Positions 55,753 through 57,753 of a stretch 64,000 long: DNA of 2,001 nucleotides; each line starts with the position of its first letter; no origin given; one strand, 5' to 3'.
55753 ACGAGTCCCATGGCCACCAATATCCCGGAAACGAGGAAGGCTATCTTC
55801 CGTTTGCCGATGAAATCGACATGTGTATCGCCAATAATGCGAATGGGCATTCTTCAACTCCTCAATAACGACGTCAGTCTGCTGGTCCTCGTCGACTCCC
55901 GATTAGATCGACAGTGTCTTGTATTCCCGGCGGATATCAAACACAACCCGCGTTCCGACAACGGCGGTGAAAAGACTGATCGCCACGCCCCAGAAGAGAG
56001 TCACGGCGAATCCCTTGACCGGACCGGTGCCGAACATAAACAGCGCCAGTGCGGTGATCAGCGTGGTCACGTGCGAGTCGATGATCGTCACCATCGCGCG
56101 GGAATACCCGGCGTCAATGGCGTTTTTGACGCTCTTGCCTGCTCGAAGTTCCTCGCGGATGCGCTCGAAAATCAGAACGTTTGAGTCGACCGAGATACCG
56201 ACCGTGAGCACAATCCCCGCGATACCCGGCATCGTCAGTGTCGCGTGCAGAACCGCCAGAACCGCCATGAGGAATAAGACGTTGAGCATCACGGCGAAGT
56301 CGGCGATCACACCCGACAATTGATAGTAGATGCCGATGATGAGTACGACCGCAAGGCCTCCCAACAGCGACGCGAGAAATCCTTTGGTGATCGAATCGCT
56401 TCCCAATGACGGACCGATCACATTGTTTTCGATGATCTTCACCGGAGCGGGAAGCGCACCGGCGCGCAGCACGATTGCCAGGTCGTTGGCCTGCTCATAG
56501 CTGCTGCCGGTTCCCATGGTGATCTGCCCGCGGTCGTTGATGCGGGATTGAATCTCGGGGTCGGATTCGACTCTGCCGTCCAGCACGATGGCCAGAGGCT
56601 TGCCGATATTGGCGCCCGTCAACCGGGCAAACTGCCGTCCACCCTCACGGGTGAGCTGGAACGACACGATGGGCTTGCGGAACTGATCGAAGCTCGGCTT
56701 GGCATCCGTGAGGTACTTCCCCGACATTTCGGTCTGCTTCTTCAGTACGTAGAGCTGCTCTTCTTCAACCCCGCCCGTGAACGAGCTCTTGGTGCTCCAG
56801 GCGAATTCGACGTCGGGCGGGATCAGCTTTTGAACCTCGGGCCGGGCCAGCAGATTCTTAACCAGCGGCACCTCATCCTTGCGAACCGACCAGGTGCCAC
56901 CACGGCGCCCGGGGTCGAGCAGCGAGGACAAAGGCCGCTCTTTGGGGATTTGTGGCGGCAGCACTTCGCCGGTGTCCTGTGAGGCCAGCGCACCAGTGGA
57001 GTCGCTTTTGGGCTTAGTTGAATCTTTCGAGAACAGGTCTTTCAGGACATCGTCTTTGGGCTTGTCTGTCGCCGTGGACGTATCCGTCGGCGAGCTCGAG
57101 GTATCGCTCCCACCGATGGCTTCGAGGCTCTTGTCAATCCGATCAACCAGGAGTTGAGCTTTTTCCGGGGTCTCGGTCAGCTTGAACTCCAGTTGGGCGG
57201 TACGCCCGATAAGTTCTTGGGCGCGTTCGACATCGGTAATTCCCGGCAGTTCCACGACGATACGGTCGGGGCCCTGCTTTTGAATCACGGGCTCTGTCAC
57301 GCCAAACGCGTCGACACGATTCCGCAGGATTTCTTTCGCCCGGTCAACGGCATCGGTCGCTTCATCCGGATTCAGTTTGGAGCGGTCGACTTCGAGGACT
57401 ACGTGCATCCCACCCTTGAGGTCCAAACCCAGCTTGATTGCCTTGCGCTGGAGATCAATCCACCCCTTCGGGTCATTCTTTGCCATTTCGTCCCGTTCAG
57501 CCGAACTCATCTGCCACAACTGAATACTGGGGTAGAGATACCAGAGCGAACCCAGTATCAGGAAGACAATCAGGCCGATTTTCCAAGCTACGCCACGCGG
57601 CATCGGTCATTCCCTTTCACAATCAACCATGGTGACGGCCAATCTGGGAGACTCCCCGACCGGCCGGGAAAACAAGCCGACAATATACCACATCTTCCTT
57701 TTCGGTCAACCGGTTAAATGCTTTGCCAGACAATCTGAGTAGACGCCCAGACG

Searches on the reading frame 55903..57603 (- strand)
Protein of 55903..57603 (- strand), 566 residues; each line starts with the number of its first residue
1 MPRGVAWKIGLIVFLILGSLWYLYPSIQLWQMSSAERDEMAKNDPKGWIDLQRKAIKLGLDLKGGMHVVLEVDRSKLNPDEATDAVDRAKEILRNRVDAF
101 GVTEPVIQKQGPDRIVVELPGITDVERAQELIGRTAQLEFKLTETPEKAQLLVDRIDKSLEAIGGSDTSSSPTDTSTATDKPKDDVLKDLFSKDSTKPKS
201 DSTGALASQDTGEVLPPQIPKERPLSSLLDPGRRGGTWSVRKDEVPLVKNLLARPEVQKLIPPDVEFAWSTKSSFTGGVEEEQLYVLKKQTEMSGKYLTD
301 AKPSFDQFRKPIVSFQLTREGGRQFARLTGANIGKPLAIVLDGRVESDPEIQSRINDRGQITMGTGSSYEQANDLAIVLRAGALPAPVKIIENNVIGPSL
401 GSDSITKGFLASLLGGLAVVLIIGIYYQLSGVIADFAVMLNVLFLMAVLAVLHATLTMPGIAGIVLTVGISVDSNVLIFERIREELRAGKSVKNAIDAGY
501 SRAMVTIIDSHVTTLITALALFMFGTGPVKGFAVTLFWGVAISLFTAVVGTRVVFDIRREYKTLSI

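Call 10: search_protein_families(library=pfam, proteins=[window:55903-57603:-])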
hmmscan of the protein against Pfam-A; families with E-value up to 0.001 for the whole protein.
window:55903-57603:- (566 aa): 5 families
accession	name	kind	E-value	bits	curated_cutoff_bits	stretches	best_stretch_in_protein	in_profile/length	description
PF22599.2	SecDF_P1_head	-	3.9e-33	114.2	27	1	281-386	9-114/114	SecDF, P1 head subdomain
PF21760.3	SecD_1st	-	4.5e-28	96.9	27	1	86-143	1-58/60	Protein translocase subunit SecDF, P1 domain, N-terminal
PF02355.23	SecD_SecF_C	-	1.6e-20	73.8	20.5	1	388-547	13-175/189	Protein export membrane protein SecD/SecF, C-terminal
PF03176.21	MMPL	-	5.1e-05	22.8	20.5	1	432-547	177-291/333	MMPL family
PF07549.19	Sec_GG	-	0.00011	22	20.3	1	56-74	8-26/28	SecD/SecF GG Motif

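Call 16: find_homologous_proteins(query=window:55903-57603:-)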
Query window:55903-57603:- (566 aa): 8000 proteins with E <= 0.001 among 8000 candidates; the best 120 are listed.
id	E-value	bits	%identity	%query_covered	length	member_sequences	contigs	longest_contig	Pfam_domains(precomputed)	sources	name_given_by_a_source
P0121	0.0e+0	1235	100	100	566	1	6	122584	PF21760.4,PF22599.3,PF02355.23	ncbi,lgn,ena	-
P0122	0.0e+0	1189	97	100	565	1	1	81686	PF21760.4,PF22599.3,PF02355.23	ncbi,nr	ncbi:MAG: protein translocase subunit SecD [candidate division Zixibacteria bacterium]|nr:protein tr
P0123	0.0e+0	1108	89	100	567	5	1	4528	PF21760.4,PF22599.3,PF02355.23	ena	-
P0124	0.0e+0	1106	89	100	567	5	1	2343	PF21760.4,PF22599.3,PF02355.23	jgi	jgi:protein-export membrane protein SecD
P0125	0.0e+0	1042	83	100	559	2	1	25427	PF21760.4,PF22599.3,PF02355.23,PF00873.26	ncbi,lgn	-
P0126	3.2e-278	942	76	100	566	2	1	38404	PF21760.4,PF03176.22,PF22599.3,PF02355.23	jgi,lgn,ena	-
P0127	4.1e-273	925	74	100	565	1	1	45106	PF21760.4,PF03176.22,PF22599.3,PF02355.23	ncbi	ncbi:MAG: protein translocase subunit SecD [Candidatus Zixiibacteriota bacterium]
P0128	4.7e-269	912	74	100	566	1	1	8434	PF21760.4,PF03176.22,PF22599.3,PF02355.23,PF07549.20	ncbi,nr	ncbi:MAG: protein translocase subunit SecD [candidate division Zixibacteria bacterium]|nr:protein tr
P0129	3.1e-263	892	73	100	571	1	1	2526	PF21760.4,PF03176.22,PF22599.3,PF02355.23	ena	-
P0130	1.5e-260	884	72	100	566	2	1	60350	PF21760.4,PF03176.22,PF22599.3,PF02355.23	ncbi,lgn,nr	ncbi:MAG TPA: protein translocase subunit SecD [bacterium]|nr:protein translocase subunit SecD [bact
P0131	7.7e-260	881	72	99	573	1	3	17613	PF21760.4,PF22599.3,PF02355.23,PF00873.26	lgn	-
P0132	9.2e-260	881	71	100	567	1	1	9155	PF21760.4,PF03176.22,PF22599.3,PF02355.23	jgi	jgi:SecD/SecF fusion protein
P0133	3.6e-259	879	71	99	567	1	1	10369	PF21760.4,PF03176.22,PF22599.3,PF02355.23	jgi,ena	-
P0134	6.0e-259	878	71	99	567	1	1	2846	PF21760.4,PF03176.22,PF22599.3,PF02355.23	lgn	-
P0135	1.0e-257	874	71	100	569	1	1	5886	PF21760.4,PF03176.22,PF22599.3,PF02355.23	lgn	-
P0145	8.5e-254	861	70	100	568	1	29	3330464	PF21760.4,PF03176.22,PF22599.3,PF02355.23,PF07549.20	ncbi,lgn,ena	-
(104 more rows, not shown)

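Call 59: find_encoding_contigs(protein=P0145, flank=2000, max_places=3)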
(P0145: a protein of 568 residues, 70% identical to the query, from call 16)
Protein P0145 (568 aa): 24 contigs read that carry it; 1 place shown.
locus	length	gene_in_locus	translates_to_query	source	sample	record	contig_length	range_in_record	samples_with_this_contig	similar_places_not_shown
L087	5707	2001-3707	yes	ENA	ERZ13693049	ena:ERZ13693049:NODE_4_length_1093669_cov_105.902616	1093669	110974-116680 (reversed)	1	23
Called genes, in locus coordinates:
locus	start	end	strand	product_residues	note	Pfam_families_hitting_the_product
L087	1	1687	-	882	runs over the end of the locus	PF00675:Peptidase_M16, PF05193:Peptidase_M16_C, PF00675:Peptidase_M16, PF05193:Peptidase_M16_C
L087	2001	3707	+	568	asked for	PF07549:Sec_GG (faint), PF21760:SecD_1st, PF22599:SecDF_P1_head, PF02355:SecD_SecF_C, PF03176:MMPL (weak)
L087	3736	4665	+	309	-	PF02355:SecD_SecF_C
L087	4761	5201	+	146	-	PF01050:MannoseP_isomer, PF00190:Cupin_1 (weak), PF07883:Cupin_2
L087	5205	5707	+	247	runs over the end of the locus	PF13709:DUF4159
